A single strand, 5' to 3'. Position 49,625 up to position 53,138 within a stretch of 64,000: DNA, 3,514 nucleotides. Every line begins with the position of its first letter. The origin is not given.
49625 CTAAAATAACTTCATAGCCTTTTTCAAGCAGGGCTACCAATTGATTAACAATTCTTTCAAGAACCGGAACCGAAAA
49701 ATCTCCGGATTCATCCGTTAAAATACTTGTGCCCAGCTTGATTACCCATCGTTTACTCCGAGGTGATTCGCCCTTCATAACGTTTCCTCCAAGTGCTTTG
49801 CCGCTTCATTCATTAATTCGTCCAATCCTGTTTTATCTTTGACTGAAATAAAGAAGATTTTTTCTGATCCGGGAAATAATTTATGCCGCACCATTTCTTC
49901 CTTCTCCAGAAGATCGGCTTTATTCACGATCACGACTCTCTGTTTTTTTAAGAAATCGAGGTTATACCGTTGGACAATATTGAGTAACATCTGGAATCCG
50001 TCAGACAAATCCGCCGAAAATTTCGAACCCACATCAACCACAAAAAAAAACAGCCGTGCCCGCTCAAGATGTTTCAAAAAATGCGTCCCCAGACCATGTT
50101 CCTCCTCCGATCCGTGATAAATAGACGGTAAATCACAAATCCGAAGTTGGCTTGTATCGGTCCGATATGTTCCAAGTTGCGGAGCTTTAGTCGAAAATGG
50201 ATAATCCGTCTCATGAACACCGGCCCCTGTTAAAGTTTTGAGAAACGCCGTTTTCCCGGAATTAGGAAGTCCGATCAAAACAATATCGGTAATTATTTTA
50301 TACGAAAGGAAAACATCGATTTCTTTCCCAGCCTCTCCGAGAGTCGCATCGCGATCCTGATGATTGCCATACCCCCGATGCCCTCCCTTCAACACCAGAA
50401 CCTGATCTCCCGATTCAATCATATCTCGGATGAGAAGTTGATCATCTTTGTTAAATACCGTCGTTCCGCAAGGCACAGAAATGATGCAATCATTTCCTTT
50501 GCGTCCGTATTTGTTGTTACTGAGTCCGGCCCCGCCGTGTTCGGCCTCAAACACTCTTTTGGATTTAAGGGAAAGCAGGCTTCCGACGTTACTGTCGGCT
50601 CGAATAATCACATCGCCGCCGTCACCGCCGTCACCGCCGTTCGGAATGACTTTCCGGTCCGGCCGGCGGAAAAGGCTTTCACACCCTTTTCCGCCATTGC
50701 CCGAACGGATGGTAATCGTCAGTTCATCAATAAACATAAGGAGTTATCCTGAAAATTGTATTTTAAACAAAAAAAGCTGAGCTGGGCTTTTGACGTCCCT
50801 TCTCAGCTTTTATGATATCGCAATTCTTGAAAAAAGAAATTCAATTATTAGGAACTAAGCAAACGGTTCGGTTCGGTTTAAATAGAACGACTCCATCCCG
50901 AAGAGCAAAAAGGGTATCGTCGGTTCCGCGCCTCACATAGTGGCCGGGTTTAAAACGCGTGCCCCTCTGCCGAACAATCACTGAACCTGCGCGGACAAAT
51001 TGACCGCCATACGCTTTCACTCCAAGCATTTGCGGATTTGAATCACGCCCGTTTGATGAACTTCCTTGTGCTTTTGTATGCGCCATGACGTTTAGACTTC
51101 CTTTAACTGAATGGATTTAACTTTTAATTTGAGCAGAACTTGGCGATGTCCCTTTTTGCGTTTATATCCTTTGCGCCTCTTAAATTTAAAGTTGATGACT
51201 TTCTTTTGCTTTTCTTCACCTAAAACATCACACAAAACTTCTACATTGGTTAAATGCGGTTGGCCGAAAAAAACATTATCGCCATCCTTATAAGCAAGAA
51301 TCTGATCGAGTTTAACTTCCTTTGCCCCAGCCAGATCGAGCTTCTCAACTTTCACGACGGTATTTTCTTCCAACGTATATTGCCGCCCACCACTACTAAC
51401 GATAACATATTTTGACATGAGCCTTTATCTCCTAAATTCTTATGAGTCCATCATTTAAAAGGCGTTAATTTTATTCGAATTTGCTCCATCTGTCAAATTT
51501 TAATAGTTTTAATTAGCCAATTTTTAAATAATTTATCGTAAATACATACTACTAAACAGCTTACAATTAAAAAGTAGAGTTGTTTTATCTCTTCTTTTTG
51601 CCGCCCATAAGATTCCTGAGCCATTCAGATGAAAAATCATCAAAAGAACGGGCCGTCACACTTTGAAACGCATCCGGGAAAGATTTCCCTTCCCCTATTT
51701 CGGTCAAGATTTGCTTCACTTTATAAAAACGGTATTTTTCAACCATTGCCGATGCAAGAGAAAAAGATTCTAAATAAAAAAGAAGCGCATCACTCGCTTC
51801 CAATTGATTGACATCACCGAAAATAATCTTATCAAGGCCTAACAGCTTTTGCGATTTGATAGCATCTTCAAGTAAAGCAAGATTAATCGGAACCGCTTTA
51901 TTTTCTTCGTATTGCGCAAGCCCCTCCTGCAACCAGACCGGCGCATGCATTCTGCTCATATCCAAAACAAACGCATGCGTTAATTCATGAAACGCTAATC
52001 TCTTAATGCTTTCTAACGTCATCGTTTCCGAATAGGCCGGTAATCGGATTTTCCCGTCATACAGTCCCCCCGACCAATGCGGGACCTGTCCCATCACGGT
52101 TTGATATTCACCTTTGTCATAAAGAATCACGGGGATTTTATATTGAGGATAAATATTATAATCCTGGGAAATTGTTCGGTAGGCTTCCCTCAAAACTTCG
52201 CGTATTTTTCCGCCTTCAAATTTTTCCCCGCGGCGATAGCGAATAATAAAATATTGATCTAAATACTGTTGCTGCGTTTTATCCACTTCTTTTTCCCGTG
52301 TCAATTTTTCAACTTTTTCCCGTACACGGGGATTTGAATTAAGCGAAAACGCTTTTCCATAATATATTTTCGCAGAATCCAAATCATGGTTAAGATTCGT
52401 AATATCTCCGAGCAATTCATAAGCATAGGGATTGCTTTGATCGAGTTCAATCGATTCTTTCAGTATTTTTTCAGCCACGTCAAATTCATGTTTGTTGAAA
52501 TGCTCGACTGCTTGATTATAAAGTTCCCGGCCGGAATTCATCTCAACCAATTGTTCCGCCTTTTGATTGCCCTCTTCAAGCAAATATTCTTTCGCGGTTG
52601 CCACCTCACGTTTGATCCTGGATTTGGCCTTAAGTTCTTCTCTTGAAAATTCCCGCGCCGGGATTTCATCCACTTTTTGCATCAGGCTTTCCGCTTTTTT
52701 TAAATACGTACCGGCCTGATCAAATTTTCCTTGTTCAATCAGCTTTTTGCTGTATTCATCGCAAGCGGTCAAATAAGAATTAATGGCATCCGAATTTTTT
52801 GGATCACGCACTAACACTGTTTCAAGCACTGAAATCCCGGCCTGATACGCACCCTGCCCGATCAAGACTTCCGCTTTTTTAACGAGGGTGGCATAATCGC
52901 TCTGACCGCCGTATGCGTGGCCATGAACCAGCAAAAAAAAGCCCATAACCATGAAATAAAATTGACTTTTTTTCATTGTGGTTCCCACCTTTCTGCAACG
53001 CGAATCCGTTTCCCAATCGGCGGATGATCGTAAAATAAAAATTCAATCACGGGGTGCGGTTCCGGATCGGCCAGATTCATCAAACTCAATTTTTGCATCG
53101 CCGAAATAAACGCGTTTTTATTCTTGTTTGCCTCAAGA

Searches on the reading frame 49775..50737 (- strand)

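Call 84: search_protein_families(library=pfam, max_evalue=0.000001, proteins=[window:49775-50737:-])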
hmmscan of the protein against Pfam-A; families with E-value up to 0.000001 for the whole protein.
window:49775-50737:- (320 aa): 3 families
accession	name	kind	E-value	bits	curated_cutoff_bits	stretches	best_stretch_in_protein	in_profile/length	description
PF01018.28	GTP1_OBG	-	2.2e-37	128.5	27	1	3-128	1-127/155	GTP1/OBG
PF01926.29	MMR_HSR1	-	3.6e-19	69.4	21.9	1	152-273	2-113/113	50S ribosome-binding GTPase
PF02421.24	FeoB_N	-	1.7e-10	41.1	27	1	151-282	2-123/156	Ferrous iron transport protein B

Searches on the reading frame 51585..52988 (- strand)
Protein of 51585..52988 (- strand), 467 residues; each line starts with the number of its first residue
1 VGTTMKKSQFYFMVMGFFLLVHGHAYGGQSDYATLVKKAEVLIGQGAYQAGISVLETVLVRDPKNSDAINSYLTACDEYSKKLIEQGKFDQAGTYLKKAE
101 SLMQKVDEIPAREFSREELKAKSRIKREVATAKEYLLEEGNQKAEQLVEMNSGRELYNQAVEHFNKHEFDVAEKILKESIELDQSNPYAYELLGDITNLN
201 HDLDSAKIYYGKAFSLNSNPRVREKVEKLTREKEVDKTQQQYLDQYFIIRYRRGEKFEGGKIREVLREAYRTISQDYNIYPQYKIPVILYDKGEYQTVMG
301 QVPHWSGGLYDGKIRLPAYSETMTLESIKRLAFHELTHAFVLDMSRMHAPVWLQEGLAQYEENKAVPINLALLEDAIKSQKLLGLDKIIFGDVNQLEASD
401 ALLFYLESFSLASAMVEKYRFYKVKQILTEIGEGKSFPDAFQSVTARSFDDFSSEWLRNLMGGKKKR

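Call 84: search_protein_families(library=pfam, max_evalue=0.000001, proteins=[window:51585-52988:-])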
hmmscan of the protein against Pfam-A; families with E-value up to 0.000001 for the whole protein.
window:51585-52988:- (467 aa): 2 families
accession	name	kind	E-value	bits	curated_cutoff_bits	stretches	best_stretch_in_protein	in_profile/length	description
PF13485.12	Peptidase_MA_2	-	2.9e-14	53.8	32.4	1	281-456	17-195/201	Peptidase MA superfamily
PF07719.23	TPR_2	-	1.1e-07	31.8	27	0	155-186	3-34/34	Tetratricopeptide repeat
